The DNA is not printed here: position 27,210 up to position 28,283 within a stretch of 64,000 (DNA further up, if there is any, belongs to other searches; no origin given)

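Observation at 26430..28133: Two-gene operon: minimal nucleotidyltransferase (strong SD) + TrpH-like PHP phosphoesterase, candidate nucleotide-signal or modification module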

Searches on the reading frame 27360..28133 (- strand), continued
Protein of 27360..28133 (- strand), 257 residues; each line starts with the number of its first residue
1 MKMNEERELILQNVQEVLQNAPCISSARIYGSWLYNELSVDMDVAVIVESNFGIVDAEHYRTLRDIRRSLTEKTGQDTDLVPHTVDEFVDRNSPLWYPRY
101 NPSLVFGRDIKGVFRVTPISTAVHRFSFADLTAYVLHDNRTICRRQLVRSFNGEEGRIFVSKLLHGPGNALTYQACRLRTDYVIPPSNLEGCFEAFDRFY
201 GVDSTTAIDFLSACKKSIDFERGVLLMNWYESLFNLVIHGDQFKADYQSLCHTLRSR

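Call 58: find_encoding_contigs(protein=P0050, flank=6000, max_places=1)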
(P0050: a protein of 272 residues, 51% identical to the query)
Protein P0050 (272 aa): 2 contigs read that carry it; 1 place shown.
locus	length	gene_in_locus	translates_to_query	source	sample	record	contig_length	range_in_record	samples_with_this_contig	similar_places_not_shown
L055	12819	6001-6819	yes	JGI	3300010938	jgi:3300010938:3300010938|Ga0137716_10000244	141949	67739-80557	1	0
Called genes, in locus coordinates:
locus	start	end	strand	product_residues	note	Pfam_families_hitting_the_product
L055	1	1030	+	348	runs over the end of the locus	PF00022:Actin (weak), PF06723:MreB_Mbl, PF00012:HSP70, PF23717:DUF7159 (faint), PF14450:FtsA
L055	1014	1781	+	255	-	PF04085:MreC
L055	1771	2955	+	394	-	PF01702:TGT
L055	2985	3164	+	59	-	-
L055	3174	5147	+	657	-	PF04851:ResIII, PF13604:AAA_30 (faint), PF17757:UvrB_inter, PF27431:UvrB_3rd, PF00271:Helicase_C, PF12344:UvrB, PF02151:UVR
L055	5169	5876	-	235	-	-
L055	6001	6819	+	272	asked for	-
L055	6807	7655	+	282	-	PF02811:PHP (weak)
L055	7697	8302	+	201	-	-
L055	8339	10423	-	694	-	PF13424:TPR_12, PF00515:TPR_1 (weak), PF13424:TPR_12 (weak), PF17874:TPR_MalT, PF13424:TPR_12, PF00515:TPR_1 (weak), PF13424:TPR_12 (weak), PF07228:SpoIIE, +5 more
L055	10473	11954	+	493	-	PF21799:MurD-like_N, PF08245:Mur_ligase_M, PF02875:Mur_ligase_C (weak)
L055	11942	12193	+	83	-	-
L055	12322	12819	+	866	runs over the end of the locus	PF00005:ABC_tran (faint), PF02463:SMC_N (faint), PF13191:AAA_16 (faint), PF13555:AAA_29 (faint), PF20703:nSTAND1 (faint), PF20720:nSTAND3 (faint), PF13304:AAA_21 (faint), PF17760:UvrA_inter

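Call 59: find_encoding_contigs(protein=P0062, flank=6000, max_places=1)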
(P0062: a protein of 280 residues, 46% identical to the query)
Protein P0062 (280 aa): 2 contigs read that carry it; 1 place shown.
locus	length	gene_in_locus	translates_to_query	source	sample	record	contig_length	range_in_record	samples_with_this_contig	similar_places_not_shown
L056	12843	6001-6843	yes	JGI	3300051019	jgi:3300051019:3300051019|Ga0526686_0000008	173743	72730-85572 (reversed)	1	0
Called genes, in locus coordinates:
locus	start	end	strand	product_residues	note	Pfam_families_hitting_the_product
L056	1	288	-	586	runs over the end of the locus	PF00664:ABC_membrane, PF02463:SMC_N (faint), PF00005:ABC_tran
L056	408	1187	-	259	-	PF03372:Exo_endo_phos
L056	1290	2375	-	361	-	PF04055:Radical_SAM, PF13353:Fer4_12 (weak)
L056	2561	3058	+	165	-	-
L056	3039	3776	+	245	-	PF18912:DZR_2 (weak), PF00156:Pribosyltran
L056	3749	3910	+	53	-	-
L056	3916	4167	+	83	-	PF01541:GIY-YIG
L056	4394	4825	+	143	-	-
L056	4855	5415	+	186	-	PF00990:GGDEF, PF24898:GGDEF_GdpP (weak)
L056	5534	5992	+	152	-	-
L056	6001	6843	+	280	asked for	-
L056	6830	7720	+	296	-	PF02811:PHP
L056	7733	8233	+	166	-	-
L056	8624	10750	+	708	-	PF17191:RecG_wedge, PF00270:DEAD, PF04851:ResIII, PF00271:Helicase_C, PF19833:RecG_dom3_C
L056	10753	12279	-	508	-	-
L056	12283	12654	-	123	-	PF04977:DivIC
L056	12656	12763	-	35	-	-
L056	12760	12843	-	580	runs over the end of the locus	PF00009:GTP_EFTU, PF01926:MMR_HSR1 (weak), PF00071:Ras (weak), PF22042:EF-G_D2 (weak), PF03144:GTP_EFTU_D2, PF14492:EFG_III (weak), PF00679:EFG_C, PF06421:LepA_C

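Call 70: find_encoding_contigs(protein=P0001, flank=3000, max_places=3)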
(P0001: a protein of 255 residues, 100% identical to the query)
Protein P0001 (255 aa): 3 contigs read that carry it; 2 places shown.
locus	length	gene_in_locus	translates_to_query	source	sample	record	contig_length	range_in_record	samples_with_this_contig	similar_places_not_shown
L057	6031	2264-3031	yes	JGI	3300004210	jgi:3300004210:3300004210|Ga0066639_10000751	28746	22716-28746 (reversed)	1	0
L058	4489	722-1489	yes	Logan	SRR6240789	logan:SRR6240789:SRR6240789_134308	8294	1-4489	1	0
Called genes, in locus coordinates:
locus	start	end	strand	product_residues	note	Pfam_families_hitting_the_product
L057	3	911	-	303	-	?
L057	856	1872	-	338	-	PF00145:DNA_methylase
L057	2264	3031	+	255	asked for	-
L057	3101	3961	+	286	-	PF02811:PHP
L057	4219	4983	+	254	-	PF00142:Fer4_NifH, PF01656:CbiA, PF02374:ArsA_ATPase, PF06564:CBP_BcsQ (weak), PF09140:MipZ (weak), PF10609:ParA, PF13614:AAA_31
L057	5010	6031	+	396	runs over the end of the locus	PF02195:ParB_N, PF17762:HTH_ParB, PF23552:ParB_C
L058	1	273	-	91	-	?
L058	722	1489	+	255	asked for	-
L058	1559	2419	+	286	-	PF02811:PHP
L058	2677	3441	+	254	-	PF00142:Fer4_NifH, PF01656:CbiA, PF02374:ArsA_ATPase, PF06564:CBP_BcsQ (weak), PF09140:MipZ (weak), PF10609:ParA, PF13614:AAA_31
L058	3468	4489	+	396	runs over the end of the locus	PF02195:ParB_N, PF17762:HTH_ParB, PF23552:ParB_C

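Call 71: search_protein_families(library=pfam, proteins=[P0099, P0110, P0112, P0113, P0127, P0128, P0117, P0119, P0075], max_evalue=0.01)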
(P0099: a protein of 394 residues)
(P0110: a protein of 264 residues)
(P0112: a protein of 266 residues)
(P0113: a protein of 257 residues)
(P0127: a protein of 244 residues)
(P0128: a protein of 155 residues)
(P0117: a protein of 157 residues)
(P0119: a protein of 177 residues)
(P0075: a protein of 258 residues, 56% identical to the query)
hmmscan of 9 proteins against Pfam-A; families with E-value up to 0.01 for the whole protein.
P0099 (394 aa): 2 families
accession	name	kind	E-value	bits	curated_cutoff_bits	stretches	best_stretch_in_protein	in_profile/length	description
PF00293.34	NUDIX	-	2.8e-06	27.8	21.1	1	269-373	3-118/134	NUDIX domain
PF18765.7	Polbeta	-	1e-05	26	26.9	1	23-91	3-67/93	Polymerase beta, Nucleotidyltransferase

P0110 (264 aa): 1 family
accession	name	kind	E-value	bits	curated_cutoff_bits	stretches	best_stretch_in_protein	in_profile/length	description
PF01909.29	NTP_transf_2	-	0.0092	16.8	21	1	5-74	4-74/93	Nucleotidyltransferase domain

P0112 (266 aa): 1 family
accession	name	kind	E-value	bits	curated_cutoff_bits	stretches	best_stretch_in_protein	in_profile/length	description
PF18765.7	Polbeta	-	4.4e-05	24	26.9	1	8-74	3-67/93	Polymerase beta, Nucleotidyltransferase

P0113 (257 aa): 2 families
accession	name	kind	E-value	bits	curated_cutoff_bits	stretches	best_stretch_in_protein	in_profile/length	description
PF18765.7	Polbeta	-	1.4e-05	25.6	26.9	1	8-75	3-67/93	Polymerase beta, Nucleotidyltransferase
PF01909.29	NTP_transf_2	-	0.00013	22.7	21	1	18-83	14-78/93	Nucleotidyltransferase domain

P0127 (244 aa): 2 families
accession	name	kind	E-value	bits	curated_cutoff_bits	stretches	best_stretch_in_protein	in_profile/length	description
PF18765.7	Polbeta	-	4.1e-06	27.3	26.9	1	24-90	11-75/93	Polymerase beta, Nucleotidyltransferase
PF01909.29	NTP_transf_2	-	0.00097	19.9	21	1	13-70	3-61/93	Nucleotidyltransferase domain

P0128 (155 aa): 4 families
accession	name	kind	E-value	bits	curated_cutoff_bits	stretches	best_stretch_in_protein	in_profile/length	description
PF18765.7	Polbeta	-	1.4e-18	67.3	26.9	1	10-106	1-92/93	Polymerase beta, Nucleotidyltransferase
PF01909.29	NTP_transf_2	-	7.4e-09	36.3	21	1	9-99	1-91/93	Nucleotidyltransferase domain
PF22600.2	MTPAP-like_central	-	3e-06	27.8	27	1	5-103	22-120/139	Poly(A) RNA polymerase, mitochondrial-like, central palm domain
PF22014.2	DUF6932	-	7.3e-06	26.9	27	1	5-87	31-115/142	Family of unknown function (DUF6932)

P0117 (157 aa): 1 family
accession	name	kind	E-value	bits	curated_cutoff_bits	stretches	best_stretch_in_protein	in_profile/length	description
PF18765.7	Polbeta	-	0.0017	18.9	26.9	1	30-99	4-70/93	Polymerase beta, Nucleotidyltransferase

P0119 (177 aa): 0 families

P0075 (258 aa): 0 families

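Call 75: search_protein_families(library=pfam, alignment_id=A3, max_evalue=0.00001)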
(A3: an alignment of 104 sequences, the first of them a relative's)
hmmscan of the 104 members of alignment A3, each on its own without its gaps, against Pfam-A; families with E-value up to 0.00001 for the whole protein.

A. member 1, L001:653-2146:+ (497 aa): 1 family
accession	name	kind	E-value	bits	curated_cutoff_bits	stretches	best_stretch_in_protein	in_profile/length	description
PF01471.23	PG_binding_1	-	4.3e-11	43.3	23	1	41-93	2-53/57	Putative peptidoglycan binding domain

B. families by the number of members that match (of 104 scanned): 135 families (the first 25 are shown)
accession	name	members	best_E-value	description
PF02518.31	HATPase_c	4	1.2e-27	Histidine kinase-, DNA gyrase B-, and HSP90-like ATPase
PF00512.31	HisKA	4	3.3e-18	His Kinase A (phospho-acceptor) domain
PF02698.23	DUF218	3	2.1e-24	DUF218 domain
PF00208.27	ELFV_dehydrog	2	5.9e-82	Glutamate/Leucine/Phenylalanine/Valine dehydrogenase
PF19289.4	PmbA_TldD_3rd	2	2.7e-58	PmbA/TldA metallopeptidase C-terminal domain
PF02812.23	ELFV_dehydrog_N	2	5.9e-57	Glu/Leu/Phe/Val dehydrogenase, dimerisation domain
PF00072.30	Response_reg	2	3.1e-44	Response regulator receiver domain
PF01351.25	RNase_HII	2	5.7e-38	Ribonuclease HII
PF00005.33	ABC_tran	2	1.1e-37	ABC transporter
PF00011.27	HSP20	2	5.1e-23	Hsp20/alpha crystallin family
PF01474.22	DAHP_synth_2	1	5e-125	Class-II DAHP synthetase family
PF01131.25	Topoisom_bac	1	2e-118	DNA topoisomerase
PF01326.24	PPDK_N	1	3.1e-112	Pyruvate phosphate dikinase, AMP/ATP-binding domain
PF00773.25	RNB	1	8.3e-112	RNB domain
PF01409.25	tRNA-synt_2d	1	3.5e-87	tRNA synthetases class II core domain (F)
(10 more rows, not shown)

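Call 87: search_protein_families(library=padloc, alignment_id=A3, max_evalue=0.00001)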
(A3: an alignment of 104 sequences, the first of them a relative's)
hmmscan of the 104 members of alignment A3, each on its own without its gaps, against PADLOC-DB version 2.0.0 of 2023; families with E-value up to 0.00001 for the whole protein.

A. member 1, L001:653-2146:+ (497 aa): 0 families

B. families by the number of members that match (of 104 scanned): 35 families (the first 25 are shown)
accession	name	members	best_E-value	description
PDLC04647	PDC-M43B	4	3.9e-11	-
PDLC04135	mad3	2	1.9e-100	mads_3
PDLC04140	mad8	2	2.7e-34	mads_8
PDLC00405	SduA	2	3.1e-10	DUF4263 domain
PDLC03878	NsnB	2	4.4e-10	-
PDLC02914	ATPase-Toprim_I-B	2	6e-08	-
PDLC04725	PDC-M60B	2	9.5e-07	-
PDLC04164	AriA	2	1.1e-06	-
PDLC02865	DpdF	1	5.5e-25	DpdF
PDLC02903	pVip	1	3.6e-14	Viperins not associated with kinases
PDLC02373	dCTPase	1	1.1e-12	-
PDLC02012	SAVED5--SAVED_TIR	1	6e-11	-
PDLC04055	PD-T4-6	1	1.8e-10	-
PDLC00436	ThsB1|ThsB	1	5.9e-10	TIR-like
PDLC02904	pVip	1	8.1e-10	Viperins associated with kinases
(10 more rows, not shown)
